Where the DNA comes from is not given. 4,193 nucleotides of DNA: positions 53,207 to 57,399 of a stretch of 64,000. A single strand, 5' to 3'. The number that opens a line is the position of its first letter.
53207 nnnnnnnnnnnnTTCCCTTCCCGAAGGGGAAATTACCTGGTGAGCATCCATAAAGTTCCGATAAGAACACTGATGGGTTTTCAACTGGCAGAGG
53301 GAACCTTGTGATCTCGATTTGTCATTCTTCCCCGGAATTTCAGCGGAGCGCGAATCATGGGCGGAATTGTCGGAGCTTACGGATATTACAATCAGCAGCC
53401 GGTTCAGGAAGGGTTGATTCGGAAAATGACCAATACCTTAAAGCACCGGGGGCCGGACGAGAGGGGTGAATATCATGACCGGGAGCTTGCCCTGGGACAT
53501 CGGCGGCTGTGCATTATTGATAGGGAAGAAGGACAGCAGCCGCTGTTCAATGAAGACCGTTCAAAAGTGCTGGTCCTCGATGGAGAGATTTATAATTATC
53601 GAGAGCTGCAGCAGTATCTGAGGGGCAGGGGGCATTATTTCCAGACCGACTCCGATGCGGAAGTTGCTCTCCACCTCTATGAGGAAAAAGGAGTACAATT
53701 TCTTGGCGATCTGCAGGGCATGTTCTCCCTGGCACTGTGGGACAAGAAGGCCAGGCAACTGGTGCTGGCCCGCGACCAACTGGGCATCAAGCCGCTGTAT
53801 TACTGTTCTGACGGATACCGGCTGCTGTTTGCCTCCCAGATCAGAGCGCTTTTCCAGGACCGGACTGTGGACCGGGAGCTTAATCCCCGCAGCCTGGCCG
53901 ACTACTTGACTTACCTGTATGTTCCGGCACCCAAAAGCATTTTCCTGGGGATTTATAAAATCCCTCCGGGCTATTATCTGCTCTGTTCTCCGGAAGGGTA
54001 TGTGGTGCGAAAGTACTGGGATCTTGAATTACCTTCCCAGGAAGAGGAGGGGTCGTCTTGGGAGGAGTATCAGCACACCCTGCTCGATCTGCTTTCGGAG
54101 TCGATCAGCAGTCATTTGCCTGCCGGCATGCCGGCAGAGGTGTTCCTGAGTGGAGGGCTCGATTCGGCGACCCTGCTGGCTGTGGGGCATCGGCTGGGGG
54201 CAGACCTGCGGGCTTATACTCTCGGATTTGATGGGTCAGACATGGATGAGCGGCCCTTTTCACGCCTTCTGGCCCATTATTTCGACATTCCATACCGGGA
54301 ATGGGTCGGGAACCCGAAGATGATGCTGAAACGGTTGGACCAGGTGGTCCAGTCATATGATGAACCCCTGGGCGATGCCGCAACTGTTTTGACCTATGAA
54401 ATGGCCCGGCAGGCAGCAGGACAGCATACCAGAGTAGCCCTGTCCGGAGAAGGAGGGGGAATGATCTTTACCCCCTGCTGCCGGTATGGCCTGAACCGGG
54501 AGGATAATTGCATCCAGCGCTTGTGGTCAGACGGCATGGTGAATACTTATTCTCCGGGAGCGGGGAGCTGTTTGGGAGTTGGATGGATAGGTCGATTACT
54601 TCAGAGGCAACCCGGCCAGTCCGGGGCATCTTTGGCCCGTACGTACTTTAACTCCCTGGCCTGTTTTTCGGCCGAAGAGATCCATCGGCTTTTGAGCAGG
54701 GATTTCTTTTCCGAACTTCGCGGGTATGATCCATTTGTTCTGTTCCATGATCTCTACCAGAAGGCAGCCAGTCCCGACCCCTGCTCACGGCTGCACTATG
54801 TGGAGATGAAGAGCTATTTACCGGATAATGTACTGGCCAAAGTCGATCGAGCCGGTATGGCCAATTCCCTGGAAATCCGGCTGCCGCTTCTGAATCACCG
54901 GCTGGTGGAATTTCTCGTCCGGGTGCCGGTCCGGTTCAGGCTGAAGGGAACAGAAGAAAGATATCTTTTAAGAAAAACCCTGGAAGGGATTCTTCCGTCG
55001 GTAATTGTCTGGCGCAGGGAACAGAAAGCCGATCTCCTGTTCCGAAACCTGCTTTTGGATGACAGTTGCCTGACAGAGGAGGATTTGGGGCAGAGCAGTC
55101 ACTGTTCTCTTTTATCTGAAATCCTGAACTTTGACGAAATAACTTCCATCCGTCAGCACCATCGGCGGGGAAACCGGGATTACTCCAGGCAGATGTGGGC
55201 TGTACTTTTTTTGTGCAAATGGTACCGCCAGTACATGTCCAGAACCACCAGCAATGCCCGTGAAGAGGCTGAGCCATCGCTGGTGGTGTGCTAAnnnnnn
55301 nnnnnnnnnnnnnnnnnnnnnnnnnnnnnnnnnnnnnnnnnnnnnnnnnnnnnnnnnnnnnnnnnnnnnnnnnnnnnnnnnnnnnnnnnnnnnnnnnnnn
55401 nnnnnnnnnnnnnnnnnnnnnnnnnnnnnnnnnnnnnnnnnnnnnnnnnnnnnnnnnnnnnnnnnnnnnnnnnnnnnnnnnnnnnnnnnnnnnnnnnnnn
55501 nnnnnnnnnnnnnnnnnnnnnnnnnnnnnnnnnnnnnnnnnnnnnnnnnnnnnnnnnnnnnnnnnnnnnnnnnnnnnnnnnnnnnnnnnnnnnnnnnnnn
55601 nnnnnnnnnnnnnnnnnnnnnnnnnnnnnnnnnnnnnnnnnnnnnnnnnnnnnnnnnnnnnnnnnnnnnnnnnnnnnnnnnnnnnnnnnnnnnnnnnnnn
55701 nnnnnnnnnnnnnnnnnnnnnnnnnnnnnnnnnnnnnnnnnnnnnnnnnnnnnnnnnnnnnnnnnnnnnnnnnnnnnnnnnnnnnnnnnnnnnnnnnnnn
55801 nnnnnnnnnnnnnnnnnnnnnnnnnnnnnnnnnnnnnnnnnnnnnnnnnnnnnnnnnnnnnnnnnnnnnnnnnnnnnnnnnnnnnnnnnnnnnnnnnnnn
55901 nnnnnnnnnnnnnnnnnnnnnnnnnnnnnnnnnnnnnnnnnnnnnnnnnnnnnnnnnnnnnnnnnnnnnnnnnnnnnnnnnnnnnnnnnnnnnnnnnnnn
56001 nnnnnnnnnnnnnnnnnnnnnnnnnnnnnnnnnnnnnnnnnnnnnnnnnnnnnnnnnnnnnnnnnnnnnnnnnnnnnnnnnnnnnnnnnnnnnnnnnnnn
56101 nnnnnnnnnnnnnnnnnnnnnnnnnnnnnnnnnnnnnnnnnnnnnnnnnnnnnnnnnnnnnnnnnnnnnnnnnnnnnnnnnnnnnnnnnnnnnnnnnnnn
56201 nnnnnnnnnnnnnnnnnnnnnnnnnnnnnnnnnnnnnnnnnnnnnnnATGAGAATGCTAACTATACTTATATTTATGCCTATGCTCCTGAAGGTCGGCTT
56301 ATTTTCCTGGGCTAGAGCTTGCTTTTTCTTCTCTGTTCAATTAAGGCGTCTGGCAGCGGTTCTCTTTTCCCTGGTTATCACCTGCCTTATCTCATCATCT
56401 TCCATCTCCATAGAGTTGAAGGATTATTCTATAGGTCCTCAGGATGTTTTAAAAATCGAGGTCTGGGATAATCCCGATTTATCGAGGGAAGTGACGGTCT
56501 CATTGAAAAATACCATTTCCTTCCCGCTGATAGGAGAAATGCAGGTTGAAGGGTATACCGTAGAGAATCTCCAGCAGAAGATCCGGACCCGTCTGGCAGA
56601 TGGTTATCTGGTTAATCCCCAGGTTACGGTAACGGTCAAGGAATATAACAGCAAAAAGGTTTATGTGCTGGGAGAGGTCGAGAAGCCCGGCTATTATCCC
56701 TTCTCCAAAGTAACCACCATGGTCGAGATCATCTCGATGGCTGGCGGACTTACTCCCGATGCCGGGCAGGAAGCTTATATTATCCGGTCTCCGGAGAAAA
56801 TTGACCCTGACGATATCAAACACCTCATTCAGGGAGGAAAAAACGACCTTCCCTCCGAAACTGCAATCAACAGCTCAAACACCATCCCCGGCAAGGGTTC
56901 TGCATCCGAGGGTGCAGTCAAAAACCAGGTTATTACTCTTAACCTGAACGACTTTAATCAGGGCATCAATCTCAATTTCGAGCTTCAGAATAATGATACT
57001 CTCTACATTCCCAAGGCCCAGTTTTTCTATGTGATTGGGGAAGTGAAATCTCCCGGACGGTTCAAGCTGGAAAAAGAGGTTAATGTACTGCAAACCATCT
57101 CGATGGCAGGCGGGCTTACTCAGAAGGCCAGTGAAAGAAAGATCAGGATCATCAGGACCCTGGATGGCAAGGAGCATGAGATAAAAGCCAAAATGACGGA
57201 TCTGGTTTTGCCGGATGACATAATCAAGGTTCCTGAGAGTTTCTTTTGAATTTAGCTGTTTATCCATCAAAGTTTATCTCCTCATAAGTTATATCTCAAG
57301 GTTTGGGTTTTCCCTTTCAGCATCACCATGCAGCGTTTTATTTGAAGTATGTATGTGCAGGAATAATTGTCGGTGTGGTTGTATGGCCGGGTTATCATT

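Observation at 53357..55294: AsnB-type amidotransferase in the polysaccharide locus has Gly in place of the catalytic N-terminal Cys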

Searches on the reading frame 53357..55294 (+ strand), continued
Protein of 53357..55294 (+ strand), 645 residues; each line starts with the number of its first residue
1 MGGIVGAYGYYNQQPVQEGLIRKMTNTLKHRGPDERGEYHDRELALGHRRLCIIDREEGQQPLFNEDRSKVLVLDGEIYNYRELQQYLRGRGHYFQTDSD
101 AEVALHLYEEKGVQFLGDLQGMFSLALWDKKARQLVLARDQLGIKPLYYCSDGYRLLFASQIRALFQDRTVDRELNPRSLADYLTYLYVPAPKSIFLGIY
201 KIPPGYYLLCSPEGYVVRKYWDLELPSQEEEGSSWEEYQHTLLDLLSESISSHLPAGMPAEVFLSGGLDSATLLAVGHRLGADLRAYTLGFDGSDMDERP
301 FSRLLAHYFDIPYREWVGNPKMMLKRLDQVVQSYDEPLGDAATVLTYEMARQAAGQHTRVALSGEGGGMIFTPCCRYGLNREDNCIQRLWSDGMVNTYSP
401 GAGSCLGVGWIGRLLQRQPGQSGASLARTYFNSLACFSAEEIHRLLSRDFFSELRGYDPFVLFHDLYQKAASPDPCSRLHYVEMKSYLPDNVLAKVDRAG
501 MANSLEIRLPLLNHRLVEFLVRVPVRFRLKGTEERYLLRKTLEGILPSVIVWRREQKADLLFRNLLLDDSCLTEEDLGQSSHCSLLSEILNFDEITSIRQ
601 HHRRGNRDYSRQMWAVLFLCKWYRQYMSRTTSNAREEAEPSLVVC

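Call 66: search_protein_families(library=ncbifam, proteins=[P0008, P0009, P0012, P0037, P0055, P0002, P0003, P0004, P0005, P0006], max_evalue=1e-60)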
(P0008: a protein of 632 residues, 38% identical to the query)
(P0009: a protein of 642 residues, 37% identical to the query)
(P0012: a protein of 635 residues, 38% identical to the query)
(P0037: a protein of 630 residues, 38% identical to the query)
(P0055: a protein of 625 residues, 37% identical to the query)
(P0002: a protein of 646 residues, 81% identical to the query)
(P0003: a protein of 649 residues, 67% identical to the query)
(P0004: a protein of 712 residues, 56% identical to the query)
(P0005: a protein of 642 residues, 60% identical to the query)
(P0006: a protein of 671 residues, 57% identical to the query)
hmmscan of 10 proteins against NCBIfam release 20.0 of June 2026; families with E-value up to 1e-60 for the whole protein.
P0008 (632 aa): 5 families
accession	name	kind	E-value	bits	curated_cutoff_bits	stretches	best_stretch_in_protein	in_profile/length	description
TIGR03108.1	eps_aminotran_1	hypoth_equivalog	9.7e-230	764.5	816.9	1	1-626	1-626/628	XrtA/PEP-CTERM system amidotransferase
TIGR01536.1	asn_synth_AEB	equivalog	1e-155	519.7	267.1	1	2-561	1-517/517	asparagine synthase (glutamine-hydrolyzing)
TIGR03104.1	trio_amidotrans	equivalog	8.9e-136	453.5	570.1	1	1-379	1-385/589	N-acetylglutaminylglutamine amidotransferase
NF006949.0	PRK09431.1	equivalog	3.1e-96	323.1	499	0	1-171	1-170/554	asparagine synthase B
NF033535.1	lass_lactam_cya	exception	1.7e-94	317.7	525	1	1-371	1-376/668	lasso peptide isopeptide bond-forming cyclase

P0009 (642 aa): 5 families
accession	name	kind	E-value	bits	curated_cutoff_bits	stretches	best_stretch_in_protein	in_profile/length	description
TIGR03108.1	eps_aminotran_1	hypoth_equivalog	3.7e-251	835.3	816.9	1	1-618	1-623/628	XrtA/PEP-CTERM system amidotransferase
TIGR01536.1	asn_synth_AEB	equivalog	3.6e-155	517.9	267.1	1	2-558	1-517/517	asparagine synthase (glutamine-hydrolyzing)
TIGR03104.1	trio_amidotrans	equivalog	1.7e-128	429.5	570.1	1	1-374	1-383/589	N-acetylglutaminylglutamine amidotransferase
NF006949.0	PRK09431.1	equivalog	2.3e-95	320.2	499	0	1-167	1-167/554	asparagine synthase B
NF033535.1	lass_lactam_cya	exception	1.9e-81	274.6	525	1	1-368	1-376/668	lasso peptide isopeptide bond-forming cyclase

P0012 (635 aa): 5 families
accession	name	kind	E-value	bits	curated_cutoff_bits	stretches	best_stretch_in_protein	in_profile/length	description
TIGR03108.1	eps_aminotran_1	hypoth_equivalog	3e-245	815.7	816.9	1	1-620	1-624/628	XrtA/PEP-CTERM system amidotransferase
TIGR01536.1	asn_synth_AEB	equivalog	5.2e-152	507.4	267.1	1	2-558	1-517/517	asparagine synthase (glutamine-hydrolyzing)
TIGR03104.1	trio_amidotrans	equivalog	7.6e-125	417.4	570.1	1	1-374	1-383/589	N-acetylglutaminylglutamine amidotransferase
NF006949.0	PRK09431.1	equivalog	3.7e-92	309.6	499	0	1-167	1-167/554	asparagine synthase B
NF033535.1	lass_lactam_cya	exception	8.6e-83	279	525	1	1-369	1-377/668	lasso peptide isopeptide bond-forming cyclase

P0037 (630 aa): 5 families
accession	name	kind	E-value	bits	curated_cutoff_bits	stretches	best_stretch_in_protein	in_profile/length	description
TIGR03108.1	eps_aminotran_1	hypoth_equivalog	2.9e-250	832.3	816.9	1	1-620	1-623/628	XrtA/PEP-CTERM system amidotransferase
TIGR01536.1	asn_synth_AEB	equivalog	2.9e-157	524.8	267.1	1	2-558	1-517/517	asparagine synthase (glutamine-hydrolyzing)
TIGR03104.1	trio_amidotrans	equivalog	4.5e-134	447.8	570.1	1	1-374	1-383/589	N-acetylglutaminylglutamine amidotransferase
NF006949.0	PRK09431.1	equivalog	5.7e-94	315.6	499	0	1-167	1-167/554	asparagine synthase B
NF033535.1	lass_lactam_cya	exception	1.3e-81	275.1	525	1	1-367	1-375/668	lasso peptide isopeptide bond-forming cyclase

P0055 (625 aa): 5 families
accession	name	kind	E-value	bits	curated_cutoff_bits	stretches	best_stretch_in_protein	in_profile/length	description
TIGR03108.1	eps_aminotran_1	hypoth_equivalog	5e-249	828.2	816.9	1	1-619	1-623/628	XrtA/PEP-CTERM system amidotransferase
TIGR01536.1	asn_synth_AEB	equivalog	1.1e-154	516.3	267.1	1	2-558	1-517/517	asparagine synthase (glutamine-hydrolyzing)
TIGR03104.1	trio_amidotrans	equivalog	3.3e-130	435.1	570.1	1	1-381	1-391/589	N-acetylglutaminylglutamine amidotransferase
NF006949.0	PRK09431.1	equivalog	1.7e-94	317.3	499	0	1-167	1-167/554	asparagine synthase B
NF033535.1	lass_lactam_cya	exception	1.7e-85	287.9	525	1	1-368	1-376/668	lasso peptide isopeptide bond-forming cyclase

P0002 (646 aa): 5 families
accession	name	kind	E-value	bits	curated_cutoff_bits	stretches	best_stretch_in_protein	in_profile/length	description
TIGR03108.1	eps_aminotran_1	hypoth_equivalog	5.2e-142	474.7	816.9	1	1-620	1-623/628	XrtA/PEP-CTERM system amidotransferase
TIGR01536.1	asn_synth_AEB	equivalog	2.7e-116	389.6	267.1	1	3-555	2-513/517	asparagine synthase (glutamine-hydrolyzing)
TIGR03104.1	trio_amidotrans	equivalog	2.4e-88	296.8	570.1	1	1-377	1-384/589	N-acetylglutaminylglutamine amidotransferase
NF033535.1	lass_lactam_cya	exception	5.8e-80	269.7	525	1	1-368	1-374/668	lasso peptide isopeptide bond-forming cyclase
NF006949.0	PRK09431.1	equivalog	1.4e-76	258.3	499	0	1-170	1-170/554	asparagine synthase B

P0003 (649 aa): 5 families
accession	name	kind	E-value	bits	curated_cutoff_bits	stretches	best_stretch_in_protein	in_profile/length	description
TIGR03108.1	eps_aminotran_1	hypoth_equivalog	2.1e-125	419.8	816.9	1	1-624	1-622/628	XrtA/PEP-CTERM system amidotransferase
TIGR01536.1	asn_synth_AEB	equivalog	4.7e-103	345.9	267.1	1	3-559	2-514/517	asparagine synthase (glutamine-hydrolyzing)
TIGR03104.1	trio_amidotrans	equivalog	1e-79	268.3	570.1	1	1-379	1-383/589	N-acetylglutaminylglutamine amidotransferase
NF033535.1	lass_lactam_cya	exception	6e-73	246.5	525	0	1-372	1-375/668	lasso peptide isopeptide bond-forming cyclase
NF006949.0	PRK09431.1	equivalog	1.2e-68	232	499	0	1-174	1-174/554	asparagine synthase B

P0004 (712 aa): 5 families
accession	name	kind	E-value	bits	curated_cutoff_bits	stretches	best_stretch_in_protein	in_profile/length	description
TIGR03108.1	eps_aminotran_1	hypoth_equivalog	2.2e-141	472.6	816.9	1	1-380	1-379/628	XrtA/PEP-CTERM system amidotransferase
TIGR01536.1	asn_synth_AEB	equivalog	3.9e-112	375.9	267.1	1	3-616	2-515/517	asparagine synthase (glutamine-hydrolyzing)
TIGR03104.1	trio_amidotrans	equivalog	2e-87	293.8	570.1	1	1-380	1-384/589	N-acetylglutaminylglutamine amidotransferase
NF033535.1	lass_lactam_cya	exception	1.2e-80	272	525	1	1-395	1-397/668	lasso peptide isopeptide bond-forming cyclase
NF006949.0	PRK09431.1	equivalog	4.5e-70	236.7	499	0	1-176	1-173/554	asparagine synthase B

P0005 (642 aa): 5 families
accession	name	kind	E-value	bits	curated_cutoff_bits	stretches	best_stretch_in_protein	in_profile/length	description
TIGR03108.1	eps_aminotran_1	hypoth_equivalog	3.3e-141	472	816.9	1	17-396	1-379/628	XrtA/PEP-CTERM system amidotransferase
TIGR01536.1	asn_synth_AEB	equivalog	1e-112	377.8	267.1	1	19-556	2-515/517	asparagine synthase (glutamine-hydrolyzing)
TIGR03104.1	trio_amidotrans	equivalog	4.2e-85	286.2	570.1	1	17-622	1-585/589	N-acetylglutaminylglutamine amidotransferase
NF033535.1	lass_lactam_cya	exception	5e-79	266.6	525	1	17-387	1-375/668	lasso peptide isopeptide bond-forming cyclase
NF006949.0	PRK09431.1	equivalog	1.7e-66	224.9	499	0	17-194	1-175/554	asparagine synthase B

P0006 (671 aa): 5 families
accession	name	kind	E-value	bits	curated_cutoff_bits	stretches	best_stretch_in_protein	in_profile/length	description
TIGR03108.1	eps_aminotran_1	hypoth_equivalog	1.3e-138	463.5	816.9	1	89-642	60-625/628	XrtA/PEP-CTERM system amidotransferase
TIGR01536.1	asn_synth_AEB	equivalog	2.4e-108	363.4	267.1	1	87-575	61-515/517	asparagine synthase (glutamine-hydrolyzing)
TIGR03104.1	trio_amidotrans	equivalog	9.4e-84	281.7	570.1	1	87-593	58-537/589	N-acetylglutaminylglutamine amidotransferase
NF033535.1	lass_lactam_cya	exception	1.5e-76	258.4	525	0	88-395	59-373/668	lasso peptide isopeptide bond-forming cyclase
NF006949.0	PRK09431.1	equivalog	5.3e-66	223.3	499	0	87-202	58-173/554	asparagine synthase B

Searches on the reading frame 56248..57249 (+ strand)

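Call 8: search_protein_families(library=pfam, proteins=[window:56248-57249:+], max_evalue=0.001)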
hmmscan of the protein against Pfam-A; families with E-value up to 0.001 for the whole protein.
window:56248-57249:+ (333 aa): 3 families
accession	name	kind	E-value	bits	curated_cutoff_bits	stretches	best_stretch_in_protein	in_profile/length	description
PF02563.21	Poly_export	-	2.1e-25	89.1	28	1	58-131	5-77/77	Polysaccharide biosynthesis/export protein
PF10531.15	SLBB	-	4.8e-23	81.2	27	2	137-175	1-39/55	SLBB domain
PF22461.2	SLBB_2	-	1.1e-19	70.8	27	2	136-254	1-79/79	SLBB domain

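Call 35: search_protein_families(library=ncbifam, proteins=[window:56248-57249:+], max_evalue=0.001)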
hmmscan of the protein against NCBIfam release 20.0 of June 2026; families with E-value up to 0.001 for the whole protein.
window:56248-57249:+ (333 aa): 5 families
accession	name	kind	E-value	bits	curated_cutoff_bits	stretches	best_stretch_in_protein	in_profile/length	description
TIGR03028.1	EpsE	equivalog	4.2e-56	189.9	262.65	2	59-180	1-123/239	polysaccharide export protein EpsE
TIGR03027.2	pepcterm_export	equivalog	1.8e-37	128.6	180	2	58-183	1-130/169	XrtA/PEP-CTERM system exopolysaccharide export protein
NF011658.0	PRK15078.1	subfamily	1.1e-28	100.1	333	2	55-197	80-233/380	polysaccharide export protein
NF041843.1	EpsY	equivalog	1.3e-26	93.1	320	2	59-191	52-184/211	exopolysaccharide export protein EpsY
NF011722.0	PRK15175.1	equivalog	2e-06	26.9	456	1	81-154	104-175/355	Vi polysaccharide ABC transporter protein VexA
